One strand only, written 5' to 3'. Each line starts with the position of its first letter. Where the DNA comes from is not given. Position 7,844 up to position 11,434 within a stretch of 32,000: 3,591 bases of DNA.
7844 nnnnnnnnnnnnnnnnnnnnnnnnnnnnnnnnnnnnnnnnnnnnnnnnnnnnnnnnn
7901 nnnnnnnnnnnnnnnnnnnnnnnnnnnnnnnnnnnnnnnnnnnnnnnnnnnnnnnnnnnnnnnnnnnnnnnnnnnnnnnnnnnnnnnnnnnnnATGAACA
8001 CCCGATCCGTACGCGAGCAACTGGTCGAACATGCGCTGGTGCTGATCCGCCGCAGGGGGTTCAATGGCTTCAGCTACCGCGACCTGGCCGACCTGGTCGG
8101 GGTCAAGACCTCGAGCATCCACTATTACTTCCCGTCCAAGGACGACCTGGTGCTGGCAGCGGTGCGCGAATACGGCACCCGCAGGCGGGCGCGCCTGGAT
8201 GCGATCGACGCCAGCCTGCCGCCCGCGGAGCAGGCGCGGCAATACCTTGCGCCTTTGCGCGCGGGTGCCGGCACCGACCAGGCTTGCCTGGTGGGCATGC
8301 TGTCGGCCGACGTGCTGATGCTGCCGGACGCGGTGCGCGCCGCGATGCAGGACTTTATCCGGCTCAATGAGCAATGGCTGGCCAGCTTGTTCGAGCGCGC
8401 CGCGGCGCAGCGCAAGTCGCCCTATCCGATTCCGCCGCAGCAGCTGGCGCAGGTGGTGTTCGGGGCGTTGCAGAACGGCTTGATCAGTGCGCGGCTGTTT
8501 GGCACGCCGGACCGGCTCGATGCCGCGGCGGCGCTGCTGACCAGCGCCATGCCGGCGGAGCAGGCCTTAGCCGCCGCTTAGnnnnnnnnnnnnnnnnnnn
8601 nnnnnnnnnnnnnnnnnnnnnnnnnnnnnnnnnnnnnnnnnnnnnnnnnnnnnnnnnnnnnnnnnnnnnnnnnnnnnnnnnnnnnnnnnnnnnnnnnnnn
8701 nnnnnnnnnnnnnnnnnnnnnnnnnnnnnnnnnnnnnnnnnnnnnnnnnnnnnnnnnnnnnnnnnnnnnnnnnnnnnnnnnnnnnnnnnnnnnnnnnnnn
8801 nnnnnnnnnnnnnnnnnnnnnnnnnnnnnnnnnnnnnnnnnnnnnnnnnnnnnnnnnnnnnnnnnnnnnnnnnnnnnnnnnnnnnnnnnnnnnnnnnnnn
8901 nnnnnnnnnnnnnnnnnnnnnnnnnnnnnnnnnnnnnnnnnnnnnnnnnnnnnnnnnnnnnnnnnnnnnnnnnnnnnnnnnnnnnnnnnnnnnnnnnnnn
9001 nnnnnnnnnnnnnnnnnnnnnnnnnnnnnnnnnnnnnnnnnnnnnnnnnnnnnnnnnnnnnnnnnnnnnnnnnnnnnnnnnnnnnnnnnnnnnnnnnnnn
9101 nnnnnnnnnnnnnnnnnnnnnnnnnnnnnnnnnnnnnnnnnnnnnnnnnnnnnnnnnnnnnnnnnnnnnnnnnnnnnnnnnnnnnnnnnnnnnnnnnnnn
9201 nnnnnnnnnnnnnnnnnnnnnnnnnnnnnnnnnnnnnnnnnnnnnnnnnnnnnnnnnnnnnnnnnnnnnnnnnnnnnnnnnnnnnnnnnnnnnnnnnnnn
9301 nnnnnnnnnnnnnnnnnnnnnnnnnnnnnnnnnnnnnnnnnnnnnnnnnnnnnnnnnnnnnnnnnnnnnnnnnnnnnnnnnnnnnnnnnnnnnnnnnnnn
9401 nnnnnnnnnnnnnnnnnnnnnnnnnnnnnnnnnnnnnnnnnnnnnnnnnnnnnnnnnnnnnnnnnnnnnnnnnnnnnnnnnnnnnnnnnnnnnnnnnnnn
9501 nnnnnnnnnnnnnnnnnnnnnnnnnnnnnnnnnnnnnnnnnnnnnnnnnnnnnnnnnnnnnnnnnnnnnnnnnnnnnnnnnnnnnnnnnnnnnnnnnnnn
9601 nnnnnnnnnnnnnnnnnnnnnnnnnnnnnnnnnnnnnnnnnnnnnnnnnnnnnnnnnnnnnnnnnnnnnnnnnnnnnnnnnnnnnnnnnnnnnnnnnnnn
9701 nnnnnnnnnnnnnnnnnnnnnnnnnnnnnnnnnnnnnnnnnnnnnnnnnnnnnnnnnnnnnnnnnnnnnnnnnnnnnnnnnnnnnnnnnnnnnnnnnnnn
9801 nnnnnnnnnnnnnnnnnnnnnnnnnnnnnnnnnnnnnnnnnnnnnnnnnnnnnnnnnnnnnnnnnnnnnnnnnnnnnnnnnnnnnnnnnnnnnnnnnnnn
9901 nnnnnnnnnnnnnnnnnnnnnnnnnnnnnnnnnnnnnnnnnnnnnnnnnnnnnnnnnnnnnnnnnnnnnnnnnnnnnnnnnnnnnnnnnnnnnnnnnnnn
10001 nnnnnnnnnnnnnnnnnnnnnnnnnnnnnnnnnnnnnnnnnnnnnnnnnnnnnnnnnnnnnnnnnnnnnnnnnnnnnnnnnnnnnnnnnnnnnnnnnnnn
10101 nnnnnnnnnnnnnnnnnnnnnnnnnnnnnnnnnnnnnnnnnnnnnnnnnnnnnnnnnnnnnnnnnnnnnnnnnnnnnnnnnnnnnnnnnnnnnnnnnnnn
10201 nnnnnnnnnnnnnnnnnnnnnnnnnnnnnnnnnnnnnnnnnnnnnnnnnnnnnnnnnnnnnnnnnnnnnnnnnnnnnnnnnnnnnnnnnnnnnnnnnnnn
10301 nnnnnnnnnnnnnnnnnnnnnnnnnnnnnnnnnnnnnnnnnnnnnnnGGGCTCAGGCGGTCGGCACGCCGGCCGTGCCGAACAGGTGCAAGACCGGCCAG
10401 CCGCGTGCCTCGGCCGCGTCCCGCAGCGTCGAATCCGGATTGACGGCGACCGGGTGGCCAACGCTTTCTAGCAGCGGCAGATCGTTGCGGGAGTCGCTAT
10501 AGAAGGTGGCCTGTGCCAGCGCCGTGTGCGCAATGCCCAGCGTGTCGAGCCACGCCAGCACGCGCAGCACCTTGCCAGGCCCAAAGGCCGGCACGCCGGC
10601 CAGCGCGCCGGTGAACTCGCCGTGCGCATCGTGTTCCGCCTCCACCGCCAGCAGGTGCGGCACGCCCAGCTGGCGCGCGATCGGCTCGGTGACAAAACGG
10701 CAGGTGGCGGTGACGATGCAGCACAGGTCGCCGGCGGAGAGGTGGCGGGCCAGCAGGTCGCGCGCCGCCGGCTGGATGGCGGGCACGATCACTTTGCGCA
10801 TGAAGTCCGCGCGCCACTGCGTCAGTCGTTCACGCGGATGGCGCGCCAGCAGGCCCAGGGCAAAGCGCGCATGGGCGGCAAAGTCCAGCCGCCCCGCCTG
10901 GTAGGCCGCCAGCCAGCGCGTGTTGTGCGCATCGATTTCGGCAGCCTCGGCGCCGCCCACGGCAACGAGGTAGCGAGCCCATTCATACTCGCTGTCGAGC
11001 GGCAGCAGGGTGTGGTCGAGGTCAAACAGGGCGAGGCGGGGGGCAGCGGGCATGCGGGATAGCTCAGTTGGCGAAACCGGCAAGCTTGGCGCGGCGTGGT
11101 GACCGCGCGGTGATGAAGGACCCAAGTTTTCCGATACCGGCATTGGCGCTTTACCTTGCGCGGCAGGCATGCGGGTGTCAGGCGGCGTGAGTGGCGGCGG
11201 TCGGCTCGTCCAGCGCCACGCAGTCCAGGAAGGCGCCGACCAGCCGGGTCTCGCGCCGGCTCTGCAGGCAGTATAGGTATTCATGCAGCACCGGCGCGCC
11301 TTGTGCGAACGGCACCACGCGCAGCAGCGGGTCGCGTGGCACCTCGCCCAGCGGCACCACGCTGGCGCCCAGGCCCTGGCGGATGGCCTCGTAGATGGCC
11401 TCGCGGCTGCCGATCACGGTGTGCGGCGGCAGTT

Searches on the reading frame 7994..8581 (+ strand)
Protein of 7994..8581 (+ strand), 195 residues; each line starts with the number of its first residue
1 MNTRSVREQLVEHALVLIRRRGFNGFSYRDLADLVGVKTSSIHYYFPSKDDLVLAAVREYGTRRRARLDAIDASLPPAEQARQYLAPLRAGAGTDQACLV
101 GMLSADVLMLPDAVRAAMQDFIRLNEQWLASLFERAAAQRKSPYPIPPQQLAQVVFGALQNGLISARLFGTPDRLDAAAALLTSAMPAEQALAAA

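Call 8: search_protein_families(library=ncbifam, proteins=[window:7994-8581:+], max_evalue=1)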
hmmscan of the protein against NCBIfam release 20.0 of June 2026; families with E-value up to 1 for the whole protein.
window:7994-8581:+ (195 aa): 25 families
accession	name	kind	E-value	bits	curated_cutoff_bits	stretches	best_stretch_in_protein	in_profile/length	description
NF051457.1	acryl_TF_AcuR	equivalog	8.1e-11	41.6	247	1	4-177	16-194/204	acrylate utilization transcriptional regulator AcuR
TIGR03384.1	betaine_BetI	equivalog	7.6e-08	32.3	201.3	1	7-63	10-66/189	choline-binding transcriptional repressor BetI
NF037937.1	septum_RefZ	equivalog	9.3e-08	32.2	180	1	7-60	1-54/195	forespore capture DNA-binding protein RefZ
TIGR03613.1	RutR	equivalog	3.1e-07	30.5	368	1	7-85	10-88/202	pyrimidine utilization regulatory protein R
NF001978.0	PRK00767.1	equivalog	1.2e-06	28.4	118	1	7-61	11-65/197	transcriptional regulator BetI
NF011584.0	PRK15008.1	equivalog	1.4e-06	28.3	230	1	7-85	20-98/212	HTH-type transcriptional regulator RutR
NF058643.1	TranRegCurRPseudo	equivalog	1.8e-06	27.8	300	1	5-138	7-145/193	TetR family transcriptional repressor CurR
NF050111.1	TransRegSACE7040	equivalog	1.6e-05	24.9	250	1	7-133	3-130/186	SACE_7040 family transcriptional regulator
NF040929.1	quorum_TF_HapR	equivalog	1.9e-05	24.5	350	1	6-64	16-73/200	LuxR/HapR/OpaR family quorum-sensing transcriptional regulator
NF041196.1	ScbR_bind_reg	equivalog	3.3e-05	24.2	150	1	7-159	8-158/191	ScbR family autoregulator-binding transcription factor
TIGR03968.1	mycofact_TetR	equivalog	0.00014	21.5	224.9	1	6-80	10-84/190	mycofactocin system transcriptional regulator MftR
NF008587.1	PRK11552.1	equivalog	0.00023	20.9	365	1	6-58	8-59/213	transcriptional regulator CecR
NF053516.1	TranRepPrsAVib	equivalog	0.00024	21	300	1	4-61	5-62/208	TetR family transcriptional repressor PsrA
NF010319.1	PRK13756.1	equivalog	0.00024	21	265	1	7-58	4-55/199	tetracycline resistance transcriptional repressor TetR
NF033703.1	transcr_KstR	equivalog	0.00037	20.1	280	1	4-70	6-72/185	cholesterol catabolism transcriptional regulator KstR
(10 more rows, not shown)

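Call 9: search_protein_families(library=pfam, proteins=[window:7994-8581:+], max_evalue=1)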
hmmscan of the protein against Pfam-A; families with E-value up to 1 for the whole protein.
window:7994-8581:+ (195 aa): 3 families
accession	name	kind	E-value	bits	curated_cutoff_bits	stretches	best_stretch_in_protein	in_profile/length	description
PF00440.29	TetR_N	-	2.2e-11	43.8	24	1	11-56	2-47/47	Bacterial regulatory proteins, tetR family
PF16925.10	TetR_C_13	-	1.4e-06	29.1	27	1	93-180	20-107/109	Tetracyclin repressor-like, C-terminal domain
PF04182.18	B-block_TFIIIC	-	0.063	13.8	22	1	14-45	7-38/73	B-block binding subunit of TFIIIC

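Call 24: find_related_loci(query=A3, collection=genome_contigs, flank=4000)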
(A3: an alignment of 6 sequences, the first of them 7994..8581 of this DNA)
Query A3 (195 aa) in genome_contigs; peptide patterns used: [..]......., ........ (x = any residue, [..] = any of these).
600 stretches matched a pattern (row limit reached: there are more); 555 encode a relative of the query (tblastn E <= 1e-3); the best 80 are kept; 78 distinct loci.
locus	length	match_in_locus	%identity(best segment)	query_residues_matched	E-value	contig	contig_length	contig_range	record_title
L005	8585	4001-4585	90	1-195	2e-115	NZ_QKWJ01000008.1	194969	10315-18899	Cupriavidus lacunae strain S23 Cupriavidus_S23_8, whole genome shotgun sequence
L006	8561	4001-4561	91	1-187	9e-113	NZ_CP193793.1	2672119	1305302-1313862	Cupriavidus sp. TMH.W2 chromosome 2, complete sequence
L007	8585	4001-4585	86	1-195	2e-110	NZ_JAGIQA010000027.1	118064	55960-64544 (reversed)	Cupriavidus consociatus strain LEh25 NODE_27_length_118064_cov_74.801885, whole genome shotgun sequence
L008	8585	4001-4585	85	1-195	5e-110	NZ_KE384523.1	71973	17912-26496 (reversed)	Cupriavidus sp. amp6 K309DRAFT_scaffold00038.38, whole genome shotgun sequence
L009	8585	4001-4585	85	1-195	9e-109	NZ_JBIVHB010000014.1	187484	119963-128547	Cupriavidus sp. NPDC089707 NPDC089707_195_G9.ctg-0014, whole genome shotgun sequence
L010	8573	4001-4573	83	1-191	2e-105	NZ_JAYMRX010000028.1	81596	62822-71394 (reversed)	Cupriavidus oxalaticus strain JPY540 NODE_28_length_81596_cov_78.704698, whole genome shotgun sequence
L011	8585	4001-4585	83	1-195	1e-104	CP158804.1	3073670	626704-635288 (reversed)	Ralstonia pickettii strain RAL3 chromosome 2, complete sequence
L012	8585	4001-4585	83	1-195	6e-105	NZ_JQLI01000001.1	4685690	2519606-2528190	Cupriavidus necator A5-1 K307DRAFT_scf7180000000052_quiver.1_C, whole genome shotgun sequence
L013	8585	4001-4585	81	1-195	2e-102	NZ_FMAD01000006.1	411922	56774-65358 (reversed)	Cupriavidus alkaliphilus strain ASC-732, whole genome shotgun sequence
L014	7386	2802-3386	78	1-195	7e-98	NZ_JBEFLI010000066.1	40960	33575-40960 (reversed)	Cupriavidus necator strain EM36 NODE_66_length_41047_cov_19.4525, whole genome shotgun sequence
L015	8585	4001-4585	83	1-195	1e-95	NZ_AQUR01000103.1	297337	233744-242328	Cupriavidus neocaledonicus strain STM6070 A3AGDRAFT_scaffold_4.5_C, whole genome shotgun sequence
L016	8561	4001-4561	83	1-187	2e-94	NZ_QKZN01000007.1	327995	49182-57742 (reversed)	Cupriavidus phytorum strain MLR2-44 Ga0215867_107, whole genome shotgun sequence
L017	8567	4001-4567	74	1-189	7e-94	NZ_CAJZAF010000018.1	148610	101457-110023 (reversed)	Cupriavidus pinatubonensis strain LMG 23994 isolate 1245, whole genome shotgun sequence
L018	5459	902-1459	75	1-187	5e-93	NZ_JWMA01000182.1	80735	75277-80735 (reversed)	Cupriavidus sp. IDO NODE_333, whole genome shotgun sequence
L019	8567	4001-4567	73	1-189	6e-93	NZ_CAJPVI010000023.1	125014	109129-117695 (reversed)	Cupriavidus numazuensis strain LMG 26411 isolate LMG 26411, whole genome shotgun sequence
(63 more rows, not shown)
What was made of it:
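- On CopQ-like family (applies to the upstream partner gene): The loci are nearly all Cupriavidus (call 24).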

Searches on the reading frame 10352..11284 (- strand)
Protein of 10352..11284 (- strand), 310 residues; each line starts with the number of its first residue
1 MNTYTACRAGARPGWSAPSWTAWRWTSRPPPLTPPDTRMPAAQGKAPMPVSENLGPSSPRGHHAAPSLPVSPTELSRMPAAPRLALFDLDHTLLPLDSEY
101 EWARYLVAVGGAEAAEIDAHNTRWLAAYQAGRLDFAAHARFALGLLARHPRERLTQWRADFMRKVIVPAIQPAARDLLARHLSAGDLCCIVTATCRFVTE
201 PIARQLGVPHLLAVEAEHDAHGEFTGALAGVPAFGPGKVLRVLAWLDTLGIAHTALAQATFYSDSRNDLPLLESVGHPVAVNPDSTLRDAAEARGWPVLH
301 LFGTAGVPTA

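Call 67: search_protein_families(library=pfam, proteins=[window:10352-11284:-], max_evalue=0.00001)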
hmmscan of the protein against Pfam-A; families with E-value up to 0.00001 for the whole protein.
window:10352-11284:- (310 aa): 1 family
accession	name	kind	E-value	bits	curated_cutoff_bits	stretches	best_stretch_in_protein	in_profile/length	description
PF12710.13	HAD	-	6.1e-37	128.3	27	1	85-273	1-189/189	haloacid dehalogenase-like hydrolase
